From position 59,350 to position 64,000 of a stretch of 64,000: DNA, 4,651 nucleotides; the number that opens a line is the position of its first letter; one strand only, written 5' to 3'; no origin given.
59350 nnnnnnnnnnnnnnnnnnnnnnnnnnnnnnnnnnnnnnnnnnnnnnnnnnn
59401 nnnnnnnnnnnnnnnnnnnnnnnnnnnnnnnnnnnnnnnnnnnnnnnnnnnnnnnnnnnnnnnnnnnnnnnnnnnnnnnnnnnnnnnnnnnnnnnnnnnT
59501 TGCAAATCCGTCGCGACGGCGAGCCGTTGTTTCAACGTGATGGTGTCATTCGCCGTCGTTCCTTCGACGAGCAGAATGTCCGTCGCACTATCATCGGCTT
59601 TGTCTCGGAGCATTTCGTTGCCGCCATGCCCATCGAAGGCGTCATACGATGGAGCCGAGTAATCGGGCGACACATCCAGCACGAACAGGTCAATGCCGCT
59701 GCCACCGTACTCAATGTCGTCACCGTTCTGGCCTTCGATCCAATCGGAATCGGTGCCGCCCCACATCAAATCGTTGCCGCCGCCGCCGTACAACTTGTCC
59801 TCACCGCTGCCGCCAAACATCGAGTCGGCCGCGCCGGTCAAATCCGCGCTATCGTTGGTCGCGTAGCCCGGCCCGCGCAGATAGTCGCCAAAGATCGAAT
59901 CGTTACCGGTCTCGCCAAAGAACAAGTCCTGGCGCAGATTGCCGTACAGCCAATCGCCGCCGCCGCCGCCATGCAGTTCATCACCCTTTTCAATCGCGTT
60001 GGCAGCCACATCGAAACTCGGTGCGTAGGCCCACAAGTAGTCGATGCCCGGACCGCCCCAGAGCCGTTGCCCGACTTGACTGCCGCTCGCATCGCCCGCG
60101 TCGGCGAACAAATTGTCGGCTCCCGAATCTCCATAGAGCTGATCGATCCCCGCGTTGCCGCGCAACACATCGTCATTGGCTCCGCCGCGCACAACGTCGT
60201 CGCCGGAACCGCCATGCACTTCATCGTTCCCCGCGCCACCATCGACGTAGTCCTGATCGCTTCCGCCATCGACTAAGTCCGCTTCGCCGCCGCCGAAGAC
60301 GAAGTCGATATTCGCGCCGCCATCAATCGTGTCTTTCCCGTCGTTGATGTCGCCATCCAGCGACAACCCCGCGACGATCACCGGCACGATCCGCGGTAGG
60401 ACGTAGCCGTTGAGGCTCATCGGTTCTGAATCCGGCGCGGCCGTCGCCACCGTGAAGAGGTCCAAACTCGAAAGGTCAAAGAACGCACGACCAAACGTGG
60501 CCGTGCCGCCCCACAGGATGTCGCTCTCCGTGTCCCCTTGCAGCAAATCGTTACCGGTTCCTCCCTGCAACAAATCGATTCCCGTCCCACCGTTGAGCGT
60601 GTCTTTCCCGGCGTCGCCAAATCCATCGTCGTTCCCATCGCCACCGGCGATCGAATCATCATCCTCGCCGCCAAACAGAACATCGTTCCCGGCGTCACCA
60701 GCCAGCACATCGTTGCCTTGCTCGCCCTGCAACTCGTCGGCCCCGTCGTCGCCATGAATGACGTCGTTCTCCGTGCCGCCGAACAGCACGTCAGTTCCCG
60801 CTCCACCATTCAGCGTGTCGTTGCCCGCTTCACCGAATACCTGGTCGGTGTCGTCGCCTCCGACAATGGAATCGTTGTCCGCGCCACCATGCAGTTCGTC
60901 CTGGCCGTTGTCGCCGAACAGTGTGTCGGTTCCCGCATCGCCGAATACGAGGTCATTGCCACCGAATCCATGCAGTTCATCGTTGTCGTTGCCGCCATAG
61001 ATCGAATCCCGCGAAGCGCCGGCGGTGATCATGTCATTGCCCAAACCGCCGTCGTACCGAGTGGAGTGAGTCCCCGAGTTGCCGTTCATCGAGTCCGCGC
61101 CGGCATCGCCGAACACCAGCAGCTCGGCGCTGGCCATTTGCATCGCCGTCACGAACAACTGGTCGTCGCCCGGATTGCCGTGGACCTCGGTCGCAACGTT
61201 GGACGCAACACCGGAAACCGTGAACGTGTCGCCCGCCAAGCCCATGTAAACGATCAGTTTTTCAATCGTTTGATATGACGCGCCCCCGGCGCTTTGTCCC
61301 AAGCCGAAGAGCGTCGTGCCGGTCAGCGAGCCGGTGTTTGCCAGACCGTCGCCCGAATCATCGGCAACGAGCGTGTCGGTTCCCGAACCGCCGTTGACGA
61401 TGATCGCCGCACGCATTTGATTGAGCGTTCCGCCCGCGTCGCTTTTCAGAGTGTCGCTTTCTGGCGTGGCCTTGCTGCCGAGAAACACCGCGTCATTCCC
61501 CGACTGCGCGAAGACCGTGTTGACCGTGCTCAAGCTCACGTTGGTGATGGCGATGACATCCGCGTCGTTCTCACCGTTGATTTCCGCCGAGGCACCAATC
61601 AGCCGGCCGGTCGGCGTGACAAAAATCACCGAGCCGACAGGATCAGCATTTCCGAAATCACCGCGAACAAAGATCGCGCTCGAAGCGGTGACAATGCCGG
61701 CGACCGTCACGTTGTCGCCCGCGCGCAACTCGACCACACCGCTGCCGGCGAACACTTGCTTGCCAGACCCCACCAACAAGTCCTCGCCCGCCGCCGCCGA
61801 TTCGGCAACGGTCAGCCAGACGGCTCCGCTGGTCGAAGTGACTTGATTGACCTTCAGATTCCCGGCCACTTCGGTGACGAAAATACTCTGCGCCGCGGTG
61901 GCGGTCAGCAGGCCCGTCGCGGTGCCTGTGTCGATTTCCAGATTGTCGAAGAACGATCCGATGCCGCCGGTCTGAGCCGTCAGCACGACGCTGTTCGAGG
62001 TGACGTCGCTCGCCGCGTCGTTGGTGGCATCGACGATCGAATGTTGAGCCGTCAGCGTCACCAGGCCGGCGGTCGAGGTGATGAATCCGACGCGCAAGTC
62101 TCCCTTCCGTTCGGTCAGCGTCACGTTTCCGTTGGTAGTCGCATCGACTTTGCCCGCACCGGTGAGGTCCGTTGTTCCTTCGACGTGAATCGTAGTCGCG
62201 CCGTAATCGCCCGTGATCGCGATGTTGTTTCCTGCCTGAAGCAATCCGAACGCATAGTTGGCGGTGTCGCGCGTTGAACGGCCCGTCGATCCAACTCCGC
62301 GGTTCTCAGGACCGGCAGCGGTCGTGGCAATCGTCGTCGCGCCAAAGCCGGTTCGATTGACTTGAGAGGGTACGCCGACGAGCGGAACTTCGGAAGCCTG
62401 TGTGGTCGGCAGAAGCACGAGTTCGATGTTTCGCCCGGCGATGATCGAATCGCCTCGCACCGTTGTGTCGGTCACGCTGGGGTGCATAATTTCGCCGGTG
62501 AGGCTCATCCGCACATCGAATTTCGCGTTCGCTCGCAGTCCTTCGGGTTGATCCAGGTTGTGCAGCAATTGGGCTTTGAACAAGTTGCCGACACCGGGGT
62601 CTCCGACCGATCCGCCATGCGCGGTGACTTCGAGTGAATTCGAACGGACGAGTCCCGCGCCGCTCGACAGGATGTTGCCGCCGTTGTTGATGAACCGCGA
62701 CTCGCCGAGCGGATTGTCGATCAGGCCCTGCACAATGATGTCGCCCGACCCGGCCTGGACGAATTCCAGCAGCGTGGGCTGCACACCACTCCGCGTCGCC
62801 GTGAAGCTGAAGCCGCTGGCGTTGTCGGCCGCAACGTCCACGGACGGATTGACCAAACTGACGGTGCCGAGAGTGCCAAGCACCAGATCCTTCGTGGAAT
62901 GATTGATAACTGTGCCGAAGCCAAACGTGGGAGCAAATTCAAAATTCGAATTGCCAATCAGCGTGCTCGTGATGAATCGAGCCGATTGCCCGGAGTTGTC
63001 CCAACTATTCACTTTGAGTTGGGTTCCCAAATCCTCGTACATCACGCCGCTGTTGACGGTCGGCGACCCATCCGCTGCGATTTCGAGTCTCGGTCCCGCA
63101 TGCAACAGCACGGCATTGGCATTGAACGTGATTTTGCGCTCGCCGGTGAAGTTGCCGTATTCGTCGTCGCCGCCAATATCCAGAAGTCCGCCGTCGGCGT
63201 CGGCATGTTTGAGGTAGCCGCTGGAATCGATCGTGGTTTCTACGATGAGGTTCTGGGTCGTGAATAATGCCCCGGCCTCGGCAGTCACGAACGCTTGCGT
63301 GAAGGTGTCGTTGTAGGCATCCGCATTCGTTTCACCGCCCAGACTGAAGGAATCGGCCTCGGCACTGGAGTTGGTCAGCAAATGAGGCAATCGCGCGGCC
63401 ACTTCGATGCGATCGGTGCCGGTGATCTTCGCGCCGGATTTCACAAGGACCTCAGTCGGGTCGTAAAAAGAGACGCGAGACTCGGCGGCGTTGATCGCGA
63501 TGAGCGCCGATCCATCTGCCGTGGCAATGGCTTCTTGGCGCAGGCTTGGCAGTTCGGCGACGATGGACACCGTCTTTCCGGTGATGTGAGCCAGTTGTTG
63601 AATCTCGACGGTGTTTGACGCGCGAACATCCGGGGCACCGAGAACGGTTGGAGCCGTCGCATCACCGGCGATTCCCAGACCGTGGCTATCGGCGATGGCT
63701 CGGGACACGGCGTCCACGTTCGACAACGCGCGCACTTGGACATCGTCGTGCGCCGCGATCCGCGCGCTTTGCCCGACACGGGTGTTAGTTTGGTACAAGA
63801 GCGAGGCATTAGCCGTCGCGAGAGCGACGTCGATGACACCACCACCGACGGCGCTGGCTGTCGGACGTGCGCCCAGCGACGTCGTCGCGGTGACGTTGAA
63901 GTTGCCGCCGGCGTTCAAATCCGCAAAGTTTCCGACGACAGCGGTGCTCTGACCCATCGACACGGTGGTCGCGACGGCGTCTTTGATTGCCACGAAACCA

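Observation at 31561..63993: Uninterrupted ORF of at least 10,810 codons (32.4 kb), still open at the window edge: a mega-protein mixing bacterial RTX with eukaryote-like adhesion modules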

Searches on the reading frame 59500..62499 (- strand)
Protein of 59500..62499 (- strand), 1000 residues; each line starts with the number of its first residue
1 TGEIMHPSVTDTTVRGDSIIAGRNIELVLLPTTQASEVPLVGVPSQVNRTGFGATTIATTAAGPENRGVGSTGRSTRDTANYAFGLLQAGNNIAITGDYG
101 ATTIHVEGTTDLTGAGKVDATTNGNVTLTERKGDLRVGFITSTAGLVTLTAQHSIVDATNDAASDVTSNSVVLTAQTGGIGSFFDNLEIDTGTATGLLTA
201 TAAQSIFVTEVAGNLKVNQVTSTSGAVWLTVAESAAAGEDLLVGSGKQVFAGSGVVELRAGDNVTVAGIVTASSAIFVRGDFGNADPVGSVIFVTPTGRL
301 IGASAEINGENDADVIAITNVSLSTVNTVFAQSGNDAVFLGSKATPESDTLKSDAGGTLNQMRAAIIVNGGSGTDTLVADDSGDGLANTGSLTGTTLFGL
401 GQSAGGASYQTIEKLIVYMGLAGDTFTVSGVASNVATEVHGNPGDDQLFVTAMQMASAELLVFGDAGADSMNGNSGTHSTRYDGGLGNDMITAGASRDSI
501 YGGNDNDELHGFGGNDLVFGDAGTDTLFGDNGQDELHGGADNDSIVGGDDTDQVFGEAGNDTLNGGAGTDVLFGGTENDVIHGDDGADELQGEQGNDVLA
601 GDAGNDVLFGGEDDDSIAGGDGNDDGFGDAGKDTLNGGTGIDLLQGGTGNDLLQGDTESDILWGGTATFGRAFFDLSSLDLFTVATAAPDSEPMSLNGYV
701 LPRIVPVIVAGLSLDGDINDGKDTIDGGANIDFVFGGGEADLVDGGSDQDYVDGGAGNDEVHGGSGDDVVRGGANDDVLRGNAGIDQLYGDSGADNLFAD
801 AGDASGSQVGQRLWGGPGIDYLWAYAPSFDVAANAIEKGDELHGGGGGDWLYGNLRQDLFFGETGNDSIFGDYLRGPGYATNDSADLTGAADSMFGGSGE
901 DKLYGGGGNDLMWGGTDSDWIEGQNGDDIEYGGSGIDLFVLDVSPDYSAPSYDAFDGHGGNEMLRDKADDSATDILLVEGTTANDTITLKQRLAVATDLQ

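Call 5: search_protein_families(library=pfam, proteins=[window:59500-62499:-], max_evalue=0.01)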
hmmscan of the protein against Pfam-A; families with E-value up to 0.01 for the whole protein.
window:59500-62499:- (1000 aa): 1 family
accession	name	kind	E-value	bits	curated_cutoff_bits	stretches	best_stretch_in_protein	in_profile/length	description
PF00353.25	HemolysinCabind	-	2.1e-56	187.8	23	15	573-608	1-36/36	RTX calcium-binding nonapeptide repeat (4 copies)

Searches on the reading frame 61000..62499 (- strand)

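Call 28: search_protein_families(library=pfam, proteins=[window:61000-62499:-], max_evalue=1)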
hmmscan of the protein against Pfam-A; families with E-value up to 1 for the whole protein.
window:61000-62499:- (500 aa): 2 families
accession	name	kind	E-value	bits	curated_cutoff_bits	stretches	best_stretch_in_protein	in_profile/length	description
PF00353.25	HemolysinCabind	-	0.028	14.8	23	0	484-499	11-26/36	RTX calcium-binding nonapeptide repeat (4 copies)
PF23619.1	Ig_VWA7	-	0.43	11.3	27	1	199-243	36-80/104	VWA7 Ig-like domain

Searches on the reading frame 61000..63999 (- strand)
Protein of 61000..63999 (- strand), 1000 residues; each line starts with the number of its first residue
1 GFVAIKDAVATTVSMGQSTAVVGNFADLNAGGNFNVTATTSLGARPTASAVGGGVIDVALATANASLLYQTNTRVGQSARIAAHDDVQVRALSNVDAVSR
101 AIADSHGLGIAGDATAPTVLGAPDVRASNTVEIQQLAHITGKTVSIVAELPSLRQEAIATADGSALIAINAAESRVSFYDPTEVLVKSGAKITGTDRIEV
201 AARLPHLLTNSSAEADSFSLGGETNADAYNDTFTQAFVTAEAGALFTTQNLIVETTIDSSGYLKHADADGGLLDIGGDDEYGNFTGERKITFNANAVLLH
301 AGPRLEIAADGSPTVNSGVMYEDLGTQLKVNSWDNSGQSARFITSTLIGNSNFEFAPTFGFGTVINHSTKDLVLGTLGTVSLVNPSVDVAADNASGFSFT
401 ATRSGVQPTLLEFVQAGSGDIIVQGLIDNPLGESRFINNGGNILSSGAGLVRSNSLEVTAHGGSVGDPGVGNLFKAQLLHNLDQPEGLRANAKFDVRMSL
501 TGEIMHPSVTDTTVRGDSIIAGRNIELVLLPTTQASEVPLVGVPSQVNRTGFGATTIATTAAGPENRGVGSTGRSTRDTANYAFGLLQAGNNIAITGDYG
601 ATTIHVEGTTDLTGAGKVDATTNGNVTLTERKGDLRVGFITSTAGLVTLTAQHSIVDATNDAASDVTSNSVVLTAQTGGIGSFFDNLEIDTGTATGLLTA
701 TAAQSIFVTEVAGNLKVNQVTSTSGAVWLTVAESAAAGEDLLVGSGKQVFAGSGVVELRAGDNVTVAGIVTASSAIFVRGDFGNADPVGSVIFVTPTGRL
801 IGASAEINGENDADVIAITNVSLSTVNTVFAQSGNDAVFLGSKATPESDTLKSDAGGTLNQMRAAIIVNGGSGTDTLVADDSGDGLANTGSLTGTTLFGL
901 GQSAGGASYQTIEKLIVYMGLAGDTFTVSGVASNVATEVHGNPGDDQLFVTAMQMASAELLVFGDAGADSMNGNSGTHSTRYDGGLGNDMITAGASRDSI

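Call 4: search_protein_families(library=pfam, proteins=[window:61000-63999:-], max_evalue=0.01)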
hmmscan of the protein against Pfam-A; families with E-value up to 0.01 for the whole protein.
window:61000-63999:- (1000 aa): 0 families

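Call 10: find_homologous_proteins(query=window:61000-63999:-)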
Query window:61000-63999:- (1000 aa): 1 proteins with E <= 0.001 among 8000 candidates.
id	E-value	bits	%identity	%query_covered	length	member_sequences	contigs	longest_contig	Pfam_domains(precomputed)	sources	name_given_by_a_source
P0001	1.1e-133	466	48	54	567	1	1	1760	-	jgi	jgi:hypothetical protein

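Call 17: search_protein_families(library=ncbifam, proteins=[window:61000-63999:-], max_evalue=0.01)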
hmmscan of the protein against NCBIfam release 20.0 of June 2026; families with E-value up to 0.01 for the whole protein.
window:61000-63999:- (1000 aa): 0 families

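Call 34: search_protein_representatives(protein=window:61000-63999:-)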
Query: 1000 residues. Proteins with E-value up to 0.001 (for the whole library): 884; up to 1e-10: 374; up to 1e-30: 74. The best 150 are listed.
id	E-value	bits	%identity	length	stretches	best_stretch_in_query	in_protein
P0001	3.4e-134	465.5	50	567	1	28-564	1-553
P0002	2.1e-104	366.9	45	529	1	417-935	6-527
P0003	4.5e-90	319.5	38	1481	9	645-996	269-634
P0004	7.9e-73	262.4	31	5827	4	14-729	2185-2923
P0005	7.3e-66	239.4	35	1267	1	111-894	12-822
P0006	3.1e-65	237.3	34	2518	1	16-886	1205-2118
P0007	4.1e-65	236.9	35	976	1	16-823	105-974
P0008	2.9e-64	234.0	34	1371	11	851-996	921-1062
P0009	4.0e-63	230.3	34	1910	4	599-950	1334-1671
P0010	2.1e-62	227.9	32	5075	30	591-731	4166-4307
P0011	4.0e-61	223.7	34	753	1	70-758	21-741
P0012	3.0e-60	220.8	35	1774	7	855-998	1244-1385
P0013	2.0e-59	218.0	31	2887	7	29-722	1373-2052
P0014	1.4e-58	215.2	35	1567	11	852-995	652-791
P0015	5.2e-56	206.8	33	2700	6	620-950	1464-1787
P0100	1.2e-25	106.3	28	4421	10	628-954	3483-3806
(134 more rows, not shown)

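Call 44: search_protein_families(library=pfam, proteins=[P0100, P0006, P0013], max_evalue=0.01)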
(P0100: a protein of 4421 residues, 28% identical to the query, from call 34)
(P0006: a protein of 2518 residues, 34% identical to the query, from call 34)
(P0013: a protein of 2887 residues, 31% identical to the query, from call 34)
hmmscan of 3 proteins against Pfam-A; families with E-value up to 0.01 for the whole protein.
P0100 (4421 aa): 2 families
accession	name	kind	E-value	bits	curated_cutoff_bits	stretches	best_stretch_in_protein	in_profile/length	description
PF24939.1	DUF7756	-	0.002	18.5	27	0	3765-3791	2-28/123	Domain of unknown function (DUF7756)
PF00947.25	Pico_P2A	-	0.0069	16.9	26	0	3891-3958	19-86/127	Picornavirus core protein 2A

P0006 (2518 aa): 2 families
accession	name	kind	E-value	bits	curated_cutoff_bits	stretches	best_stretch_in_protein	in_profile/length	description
PF00353.25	HemolysinCabind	-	5.1e-16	58.7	23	4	2093-2127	2-36/36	RTX calcium-binding nonapeptide repeat (4 copies)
PF00413.30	Peptidase_M10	-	0.0026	18.1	24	1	2291-2324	104-137/159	Matrixin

P0013 (2887 aa): 1 family
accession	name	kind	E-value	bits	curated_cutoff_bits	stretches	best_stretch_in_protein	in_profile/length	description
PF00353.25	HemolysinCabind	-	0.00023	21.5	23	1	2542-2572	2-32/36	RTX calcium-binding nonapeptide repeat (4 copies)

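Call 58: predict_structure(alignment_id=A1)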
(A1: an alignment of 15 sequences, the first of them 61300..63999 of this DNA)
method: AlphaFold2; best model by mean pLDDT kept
length: 900 residues; sequences in the alignment: 15
mean_pLDDT: 82.0   pTM: 0.66
mean pLDDT of the five models: 82.0, 81.8, 81.3, 80.1, 80.1
residues with pLDDT >= 90: 405; 70-90: 331; 50-70: 79; < 50: 85
segments of 3 or more residues with pLDDT < 50: 1-14, 538-548, 550-572, 847-864, 883-895
pLDDT, mean of each block of 10 residues (from residue 1): 31 64 89 88 82 65 79 94 91 87 74 70 70 96 93 85 76 84 95 93 86 78 79 92 93 89 59 56 85 90 88 88 95 79 93 83 94 90 79 86 79 96 93 94 92 95 87 90 84 96 80 88 96 66 45 46 33 69 96 93 93 95 97 96 95 95 92 98 95 86 97 94 97 84 94 94 92 93 70 81 88 79 71 80 53 35 61 77 44 46
secondary structure, 60 per line:
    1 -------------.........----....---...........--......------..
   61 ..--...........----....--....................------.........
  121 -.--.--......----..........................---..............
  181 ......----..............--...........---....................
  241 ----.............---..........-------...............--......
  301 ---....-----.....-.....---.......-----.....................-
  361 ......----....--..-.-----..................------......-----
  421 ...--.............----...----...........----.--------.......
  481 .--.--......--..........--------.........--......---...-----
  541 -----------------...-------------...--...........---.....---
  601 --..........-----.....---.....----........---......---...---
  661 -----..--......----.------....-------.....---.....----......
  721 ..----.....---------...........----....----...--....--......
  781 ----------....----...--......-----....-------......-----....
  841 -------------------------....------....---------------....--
elements in order (helices of 4 or more, strands of 3 or more residues): E14-22 E27-30 E34-44 E47-52 E59-62 E65-75 E80-83 E86-105 E112-120 E128-133 E138-163 E167-186 E191-204 E207-217 E221-240 E245-257 E261-270 E278-292 E295-300 E304-307 E313-317 E319-323 E327-333 E339-359 E361-366 E371-374 E386-403 E410-415 E421-423 E426-438 E443-445 E450-460 E474-481 E487-492 E495-504 E513-521 E524-529 E533-535 E558-560 E574-576 E579-589 E593-597 E603-612 E618-622 E626-630 E635-642 E646-651 E655-657 E670-675 E687-690 E698-702 E706-710 E715-722 E727-731 E741-751 E756-759 E764-766 E769-772 E775-780 E791-794 E799-801 E804-809 E815-818 E826-831 E837-840 E866-869 E876-879 E895-898

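Call 62: fold_search(model_id=the predicted structure, library=pdb)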
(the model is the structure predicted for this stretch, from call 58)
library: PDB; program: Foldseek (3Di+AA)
matches with E <= 10: 32; with E <= 0.001: 0
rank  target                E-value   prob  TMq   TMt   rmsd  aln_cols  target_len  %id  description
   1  6n2b_A                3.4e-01  0.02  0.05  0.09  25.5       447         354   10  The Crystal Structure of Caldicellulosiruptor kristjanssonii Tapirin C-terminal domain (released 2018-12-19)
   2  6n2b_B                3.9e-01  0.02  0.06  0.11  26.9       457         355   10  The Crystal Structure of Caldicellulosiruptor kristjanssonii Tapirin C-terminal domain (released 2018-12-19)
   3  4wa0                  5.6e-01  0.01  0.05  0.08  24.6       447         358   10  The structure of a possible adhesin C-terminal domain from Caldicellulosiruptor kronotskyensis (released 2015-03-04)
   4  6p5t_D                8.9e-01  0.04  0.15  0.16  28.4       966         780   13  Surface-layer (S-layer) RsaA protein from Caulobacter crescentus bound to strontium and iodide (released 2020-01-15)
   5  7usl_C                1.0e+00  0.03  0.12  0.14  24.7       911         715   10  Integrin alphaM/beta2 ectodomain in complex with adenylate cyclase toxin RTX751 and M1F5 Fab (released 2022-08-17)
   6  7koh_D                1.9e+00  0.03  0.12  0.17  25.0       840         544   12  Crystal structure of antigen 43 from Escherichia coli EDL933 (released 2022-03-09)
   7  3p4g_A                2.2e+00  0.06  0.11  0.21  13.9       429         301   12  X-ray crystal structure of a hyperactive, Ca2+-dependent, beta-helical antifreeze protein from an Antarctic bacterium (released 2011-04-27)
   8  3p4g_C                2.3e+00  0.02  0.07  0.15  19.6       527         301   11  X-ray crystal structure of a hyperactive, Ca2+-dependent, beta-helical antifreeze protein from an Antarctic bacterium (released 2011-04-27)
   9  9u4u_A                2.4e+00  0.01  0.04  0.15  21.5       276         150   11  Structure of the functional amyloid FapC from Pseudomonas sp.UK4 (released 2025-08-06)
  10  2odl                  2.9e+00  0.03  0.09  0.18  22.3       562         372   11  Crystal structure of the HMW1 secretion domain from Haemophilus influenzae (released 2007-08-21)
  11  2wlg_C                2.9e+00  0.01  0.04  0.09  23.3       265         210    5  Crystallographic analysis of the polysialic acid O-acetyltransferase OatWY (released 2009-06-30)
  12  6p5t_A                3.0e+00  0.02  0.15  0.16  28.0       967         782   12  Surface-layer (S-layer) RsaA protein from Caulobacter crescentus bound to strontium and iodide (released 2020-01-15)
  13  9rkv_O                3.6e+00  0.02  0.07  0.09  22.6       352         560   12  Agrobacterium phage 7-7-1 tail fibers (released 2025-12-10)
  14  6x62_AX               3.6e+00  0.01  0.05  0.11  26.7       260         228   14  Legionella pneumophila Dot T4SS OMC (released 2020-09-30)
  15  3p4g_B                4.1e+00  0.06  0.11  0.23  12.7       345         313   16  X-ray crystal structure of a hyperactive, Ca2+-dependent, beta-helical antifreeze protein from an Antarctic bacterium (released 2011-04-27)
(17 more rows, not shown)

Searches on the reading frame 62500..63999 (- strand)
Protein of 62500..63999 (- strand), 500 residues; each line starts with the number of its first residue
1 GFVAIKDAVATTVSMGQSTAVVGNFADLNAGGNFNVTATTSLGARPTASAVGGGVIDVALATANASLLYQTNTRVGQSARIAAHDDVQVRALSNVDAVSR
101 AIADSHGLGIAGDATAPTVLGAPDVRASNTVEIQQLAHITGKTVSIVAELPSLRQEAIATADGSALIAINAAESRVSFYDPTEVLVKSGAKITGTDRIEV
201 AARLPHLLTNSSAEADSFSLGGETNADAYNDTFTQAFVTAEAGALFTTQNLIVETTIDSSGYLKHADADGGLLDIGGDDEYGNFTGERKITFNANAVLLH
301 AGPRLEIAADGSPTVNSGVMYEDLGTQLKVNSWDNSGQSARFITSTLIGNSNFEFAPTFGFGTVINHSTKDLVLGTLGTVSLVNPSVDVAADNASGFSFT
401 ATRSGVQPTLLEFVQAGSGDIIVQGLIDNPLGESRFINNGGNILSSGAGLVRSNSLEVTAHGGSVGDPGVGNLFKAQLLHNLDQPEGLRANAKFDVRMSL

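Call 11: find_related_loci(query=window:62500-63999:-, collection=genome_contigs, flank=10000)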
Query window:62500-63999:- (500 aa) in genome_contigs; peptide patterns used: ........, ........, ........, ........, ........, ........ (x = any residue, [..] = any of these).
78 stretches matched a pattern, but none encodes a relative of the query by tblastn (E <= 1e-3).

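Call 14: find_related_loci(query=window:62500-63999:-, collection=metagenome_contigs, flank=10000)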
Query window:62500-63999:- (500 aa) in metagenome_contigs; peptide patterns used: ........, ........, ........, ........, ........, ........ (x = any residue, [..] = any of these).
149 stretches matched a pattern, but none encodes a relative of the query by tblastn (E <= 1e-3).

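Call 28: search_protein_families(library=pfam, proteins=[window:62500-63999:-], max_evalue=1)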
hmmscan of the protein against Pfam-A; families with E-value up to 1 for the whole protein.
window:62500-63999:- (500 aa): 1 family
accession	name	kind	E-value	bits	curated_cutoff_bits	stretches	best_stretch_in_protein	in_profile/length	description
PF09046.15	AvrPtoB-E3_ubiq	-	0.33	11.7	25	0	200-250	14-64/126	AvrPtoB E3 ubiquitin ligase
